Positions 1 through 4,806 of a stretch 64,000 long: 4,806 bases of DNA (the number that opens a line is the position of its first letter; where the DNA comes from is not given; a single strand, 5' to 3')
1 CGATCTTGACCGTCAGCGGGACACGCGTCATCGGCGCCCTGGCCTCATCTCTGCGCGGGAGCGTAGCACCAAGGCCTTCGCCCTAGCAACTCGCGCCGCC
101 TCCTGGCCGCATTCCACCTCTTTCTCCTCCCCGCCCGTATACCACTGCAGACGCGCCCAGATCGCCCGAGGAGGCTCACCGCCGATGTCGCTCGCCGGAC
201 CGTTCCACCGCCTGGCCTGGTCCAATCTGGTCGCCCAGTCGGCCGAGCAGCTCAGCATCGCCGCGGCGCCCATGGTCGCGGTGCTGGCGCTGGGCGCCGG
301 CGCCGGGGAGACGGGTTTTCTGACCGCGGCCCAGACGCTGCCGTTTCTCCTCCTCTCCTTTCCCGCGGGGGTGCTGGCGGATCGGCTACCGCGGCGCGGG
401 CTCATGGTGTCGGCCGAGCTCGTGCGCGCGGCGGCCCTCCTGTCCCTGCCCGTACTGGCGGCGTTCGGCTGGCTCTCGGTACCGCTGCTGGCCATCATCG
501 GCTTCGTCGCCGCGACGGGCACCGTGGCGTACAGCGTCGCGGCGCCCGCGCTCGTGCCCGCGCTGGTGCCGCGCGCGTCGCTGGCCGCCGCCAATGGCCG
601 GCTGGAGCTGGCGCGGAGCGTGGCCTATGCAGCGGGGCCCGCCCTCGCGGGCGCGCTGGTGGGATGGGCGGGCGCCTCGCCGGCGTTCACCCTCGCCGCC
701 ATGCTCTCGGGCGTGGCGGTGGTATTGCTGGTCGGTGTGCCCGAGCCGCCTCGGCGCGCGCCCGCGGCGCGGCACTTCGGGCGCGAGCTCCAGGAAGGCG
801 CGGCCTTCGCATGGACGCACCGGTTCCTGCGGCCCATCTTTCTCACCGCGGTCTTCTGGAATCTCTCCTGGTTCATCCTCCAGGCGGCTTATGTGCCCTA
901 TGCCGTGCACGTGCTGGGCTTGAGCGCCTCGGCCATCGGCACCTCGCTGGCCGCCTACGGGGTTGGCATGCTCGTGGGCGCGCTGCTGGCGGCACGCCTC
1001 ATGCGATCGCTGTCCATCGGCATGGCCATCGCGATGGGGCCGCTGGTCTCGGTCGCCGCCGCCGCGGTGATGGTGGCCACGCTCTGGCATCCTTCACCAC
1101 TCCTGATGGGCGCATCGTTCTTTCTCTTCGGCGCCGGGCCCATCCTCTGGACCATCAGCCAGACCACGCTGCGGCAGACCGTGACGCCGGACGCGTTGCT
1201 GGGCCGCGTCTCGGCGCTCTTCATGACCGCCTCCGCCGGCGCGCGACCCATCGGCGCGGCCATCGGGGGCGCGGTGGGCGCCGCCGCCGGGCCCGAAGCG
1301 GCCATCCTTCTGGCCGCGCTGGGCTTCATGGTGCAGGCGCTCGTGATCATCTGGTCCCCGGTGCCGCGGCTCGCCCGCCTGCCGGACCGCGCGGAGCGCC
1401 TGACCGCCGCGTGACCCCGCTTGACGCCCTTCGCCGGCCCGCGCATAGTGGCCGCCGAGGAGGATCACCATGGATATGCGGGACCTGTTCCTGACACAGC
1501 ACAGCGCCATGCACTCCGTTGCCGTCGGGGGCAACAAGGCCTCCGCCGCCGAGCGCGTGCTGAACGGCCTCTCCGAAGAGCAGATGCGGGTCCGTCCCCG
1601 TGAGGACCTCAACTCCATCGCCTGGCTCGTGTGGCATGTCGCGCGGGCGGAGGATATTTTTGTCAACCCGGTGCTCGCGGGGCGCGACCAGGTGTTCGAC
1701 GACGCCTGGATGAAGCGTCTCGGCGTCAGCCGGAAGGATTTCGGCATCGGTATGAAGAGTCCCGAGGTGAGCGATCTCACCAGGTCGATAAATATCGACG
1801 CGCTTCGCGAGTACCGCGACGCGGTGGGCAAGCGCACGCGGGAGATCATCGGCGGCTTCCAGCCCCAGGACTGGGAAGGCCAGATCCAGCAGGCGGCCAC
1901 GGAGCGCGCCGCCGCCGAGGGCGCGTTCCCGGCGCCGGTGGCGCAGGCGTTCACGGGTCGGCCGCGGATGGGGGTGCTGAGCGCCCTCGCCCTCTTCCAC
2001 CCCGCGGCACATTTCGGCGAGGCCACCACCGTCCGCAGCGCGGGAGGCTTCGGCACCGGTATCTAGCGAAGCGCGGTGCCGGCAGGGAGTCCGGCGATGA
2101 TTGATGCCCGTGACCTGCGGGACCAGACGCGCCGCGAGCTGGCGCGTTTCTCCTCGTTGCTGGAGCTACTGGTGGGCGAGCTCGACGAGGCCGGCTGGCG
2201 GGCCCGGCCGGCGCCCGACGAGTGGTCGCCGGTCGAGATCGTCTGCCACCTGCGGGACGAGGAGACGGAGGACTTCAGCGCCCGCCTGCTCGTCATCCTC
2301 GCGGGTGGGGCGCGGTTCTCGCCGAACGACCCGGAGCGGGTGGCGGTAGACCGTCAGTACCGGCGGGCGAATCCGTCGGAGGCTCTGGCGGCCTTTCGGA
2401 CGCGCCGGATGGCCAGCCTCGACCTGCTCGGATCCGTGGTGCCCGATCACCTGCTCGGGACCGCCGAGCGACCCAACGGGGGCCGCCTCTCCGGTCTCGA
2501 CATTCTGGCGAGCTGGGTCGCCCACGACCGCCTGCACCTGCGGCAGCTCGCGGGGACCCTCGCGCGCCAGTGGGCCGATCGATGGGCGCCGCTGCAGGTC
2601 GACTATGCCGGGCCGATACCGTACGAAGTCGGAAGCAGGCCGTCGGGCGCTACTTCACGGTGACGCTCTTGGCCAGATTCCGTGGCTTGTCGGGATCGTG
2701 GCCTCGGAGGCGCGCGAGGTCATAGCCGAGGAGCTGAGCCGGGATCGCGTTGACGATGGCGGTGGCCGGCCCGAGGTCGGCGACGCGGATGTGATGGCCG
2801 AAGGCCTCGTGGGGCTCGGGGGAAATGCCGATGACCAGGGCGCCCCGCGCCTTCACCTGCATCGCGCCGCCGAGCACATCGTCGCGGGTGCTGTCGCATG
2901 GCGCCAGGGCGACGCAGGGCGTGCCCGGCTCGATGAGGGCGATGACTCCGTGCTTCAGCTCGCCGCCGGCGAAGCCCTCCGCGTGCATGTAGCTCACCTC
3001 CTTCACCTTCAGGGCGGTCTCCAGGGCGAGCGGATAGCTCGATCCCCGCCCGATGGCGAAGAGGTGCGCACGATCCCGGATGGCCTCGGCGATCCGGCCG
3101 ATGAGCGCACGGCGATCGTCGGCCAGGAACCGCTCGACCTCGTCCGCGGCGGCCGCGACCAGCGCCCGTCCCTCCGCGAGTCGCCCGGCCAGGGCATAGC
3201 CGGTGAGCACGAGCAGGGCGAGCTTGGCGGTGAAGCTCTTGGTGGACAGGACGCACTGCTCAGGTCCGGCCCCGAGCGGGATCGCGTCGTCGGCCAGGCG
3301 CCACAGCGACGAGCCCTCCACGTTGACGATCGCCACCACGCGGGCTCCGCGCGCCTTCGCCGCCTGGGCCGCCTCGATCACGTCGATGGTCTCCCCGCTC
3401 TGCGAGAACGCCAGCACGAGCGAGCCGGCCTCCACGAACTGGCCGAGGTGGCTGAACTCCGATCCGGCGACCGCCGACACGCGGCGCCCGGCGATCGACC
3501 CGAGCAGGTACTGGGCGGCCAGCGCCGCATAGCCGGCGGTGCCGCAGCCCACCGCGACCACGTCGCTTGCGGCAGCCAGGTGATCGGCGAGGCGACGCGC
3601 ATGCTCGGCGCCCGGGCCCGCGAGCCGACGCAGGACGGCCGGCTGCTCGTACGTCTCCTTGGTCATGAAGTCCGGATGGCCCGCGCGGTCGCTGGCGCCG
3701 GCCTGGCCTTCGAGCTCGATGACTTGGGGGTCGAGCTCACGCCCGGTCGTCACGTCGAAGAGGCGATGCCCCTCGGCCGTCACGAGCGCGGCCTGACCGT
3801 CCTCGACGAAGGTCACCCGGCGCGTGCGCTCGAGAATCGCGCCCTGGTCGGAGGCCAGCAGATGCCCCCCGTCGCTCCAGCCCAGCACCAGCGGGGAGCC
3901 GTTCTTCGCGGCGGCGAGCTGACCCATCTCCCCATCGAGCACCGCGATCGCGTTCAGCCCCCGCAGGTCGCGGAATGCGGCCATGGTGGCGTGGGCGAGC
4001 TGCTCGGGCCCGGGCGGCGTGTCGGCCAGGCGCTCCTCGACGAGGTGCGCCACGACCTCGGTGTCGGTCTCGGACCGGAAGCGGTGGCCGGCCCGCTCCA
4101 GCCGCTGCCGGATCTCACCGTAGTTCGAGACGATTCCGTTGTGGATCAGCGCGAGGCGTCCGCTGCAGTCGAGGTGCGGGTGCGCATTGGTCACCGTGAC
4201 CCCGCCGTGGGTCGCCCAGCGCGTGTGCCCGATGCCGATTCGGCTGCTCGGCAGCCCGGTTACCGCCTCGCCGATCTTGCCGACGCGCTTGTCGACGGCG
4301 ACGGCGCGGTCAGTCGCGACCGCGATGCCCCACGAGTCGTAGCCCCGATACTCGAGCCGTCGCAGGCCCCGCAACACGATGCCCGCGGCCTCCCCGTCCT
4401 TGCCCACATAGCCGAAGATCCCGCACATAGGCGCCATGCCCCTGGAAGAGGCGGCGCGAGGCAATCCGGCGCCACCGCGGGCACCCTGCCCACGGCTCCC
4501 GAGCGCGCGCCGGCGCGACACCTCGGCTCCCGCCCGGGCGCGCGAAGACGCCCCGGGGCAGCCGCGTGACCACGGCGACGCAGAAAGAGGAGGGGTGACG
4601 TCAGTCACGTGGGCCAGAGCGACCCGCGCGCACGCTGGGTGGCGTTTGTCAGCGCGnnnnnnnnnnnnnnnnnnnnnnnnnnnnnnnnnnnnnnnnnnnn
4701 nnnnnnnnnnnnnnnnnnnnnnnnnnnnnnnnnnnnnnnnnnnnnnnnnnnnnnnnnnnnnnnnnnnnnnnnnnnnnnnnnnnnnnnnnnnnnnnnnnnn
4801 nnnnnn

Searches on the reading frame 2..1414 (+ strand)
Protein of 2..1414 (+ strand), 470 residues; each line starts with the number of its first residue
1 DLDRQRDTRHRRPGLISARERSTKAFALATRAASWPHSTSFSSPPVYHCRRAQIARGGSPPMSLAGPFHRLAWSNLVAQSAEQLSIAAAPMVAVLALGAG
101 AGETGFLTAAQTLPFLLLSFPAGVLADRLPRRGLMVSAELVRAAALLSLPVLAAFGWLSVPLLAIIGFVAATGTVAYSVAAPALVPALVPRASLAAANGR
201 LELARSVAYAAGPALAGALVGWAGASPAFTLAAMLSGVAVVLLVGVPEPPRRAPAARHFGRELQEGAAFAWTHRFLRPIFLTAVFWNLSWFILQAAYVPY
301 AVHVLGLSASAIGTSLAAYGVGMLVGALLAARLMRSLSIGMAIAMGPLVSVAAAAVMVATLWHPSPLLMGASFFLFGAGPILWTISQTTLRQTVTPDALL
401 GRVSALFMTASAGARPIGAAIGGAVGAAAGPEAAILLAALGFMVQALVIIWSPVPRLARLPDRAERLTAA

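Call 22: search_protein_families(library=ncbifam, proteins=[window:2-1414:+], max_evalue=0.00001)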
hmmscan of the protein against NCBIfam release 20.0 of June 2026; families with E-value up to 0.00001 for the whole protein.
window:2-1414:+ (470 aa): 8 families
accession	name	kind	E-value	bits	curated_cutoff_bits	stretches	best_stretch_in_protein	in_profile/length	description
TIGR00900.1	2A0121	subfamily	1.5e-50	172.6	319.6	1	68-430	1-364/364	H+ Antiporter protein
NF007792.0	PRK10489.1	equivalog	1.3e-28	100.2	324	1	107-450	57-396/419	enterobactin transporter EntS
NF006386.0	PRK08633.1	equivalog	1.4e-20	72.7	1221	1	107-406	52-362/1147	acyl-[ACP]--phospholipid O-acyltransferase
NF000245.1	macrolide_MefA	exception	1.6e-15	57.1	675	1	106-448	45-392/405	macrolide efflux MFS transporter Mef(A)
NF012178.0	tet_MFS_V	exception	7.4e-15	55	640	1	120-451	61-396/409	tetracycline efflux MFS transporter Tet(V)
NF052575.1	MFS_efflux_Tap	equivalog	7.9e-15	54.8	625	1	66-452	4-394/401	multidrug efflux MFS transporter Tap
NF008397.0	PRK11195.1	equivalog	9e-07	28.3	297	1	101-369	37-315/414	lysophospholipid transporter LplT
NF000154.1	macrolide_MefEN2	exception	7.3e-06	25.5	800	1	110-424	49-363/401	macrolide efflux MFS transporter Mef(En2)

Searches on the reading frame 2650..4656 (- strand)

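Call 21: search_protein_families(library=ncbifam, proteins=[window:2650-4656:-], max_evalue=0.00001)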
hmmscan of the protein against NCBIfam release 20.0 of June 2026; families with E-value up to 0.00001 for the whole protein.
window:2650-4656:- (668 aa): 15 families
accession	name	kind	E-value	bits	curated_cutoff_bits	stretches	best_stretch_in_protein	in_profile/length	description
NF001484.0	PRK00331.1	subfamily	4.4e-173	576.9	381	1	77-667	1-600/601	isomerizing glutamine--fructose-6-phosphate transaminase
TIGR01135.1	glmS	equivalog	4.5e-171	570.4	418.05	1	78-667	1-606/607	glutamine--fructose-6-phosphate transaminase (isomerizing)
NF046059.1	NagB_SO3506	equivalog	2.9e-36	125.5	430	1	330-663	3-325/330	glucosamine-6-phosphate deaminase NagB-II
TIGR01134.1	purF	equivalog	1.2e-24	87.4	350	1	78-296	1-221/432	amidophosphoribosyltransferase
NF041128.1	glucosaP_deam_GlmD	equivalog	6.8e-21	74.8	580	1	354-665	22-321/323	glucosamine-6-phosphate deaminase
TIGR01536.1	asn_synth_AEB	equivalog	7.9e-14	51.5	267.1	1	78-280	1-171/517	asparagine synthase (glutamine-hydrolyzing)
NF008481.0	PRK11382.1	equivalog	8.6e-11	41.6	430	1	366-660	47-333/340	fructoselysine 6-phosphate deglycase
TIGR03104.1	trio_amidotrans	equivalog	3.2e-10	38.9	570.1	1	137-203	40-105/589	N-acetylglutaminylglutamine amidotransferase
TIGR03127.2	RuMP_HxlB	equivalog_domain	5.5e-09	36.2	160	1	350-467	17-129/178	6-phospho-3-hexuloisomerase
NF008458.0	PRK11337.1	equivalog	1.5e-08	34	378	1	409-461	187-239/293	MurR/RpiR family transcriptional regulator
NF006949.0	PRK09431.1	equivalog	2.2e-08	33.1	499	1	156-288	58-179/554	asparagine synthase B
NF040776.2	AlsR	equivalog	7.3e-08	31.7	400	1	409-479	175-243/279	transcriptional repressor AlsR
NF041755.1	RuMP_HxlAB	equivalog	9.1e-08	31.4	500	1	350-467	233-344/391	bifunctional 3-hexulose-6-phosphate synthase/6-phospho-3-hexuloisomerase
NF003915.0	PRK05441.1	subfamily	1.3e-06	27.7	168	1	409-482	130-206/300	N-acetylmuramic acid 6-phosphate etherase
TIGR03108.1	eps_aminotran_1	hypoth_equivalog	1.6e-06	27.1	816.9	1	139-208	43-110/628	XrtA/PEP-CTERM system amidotransferase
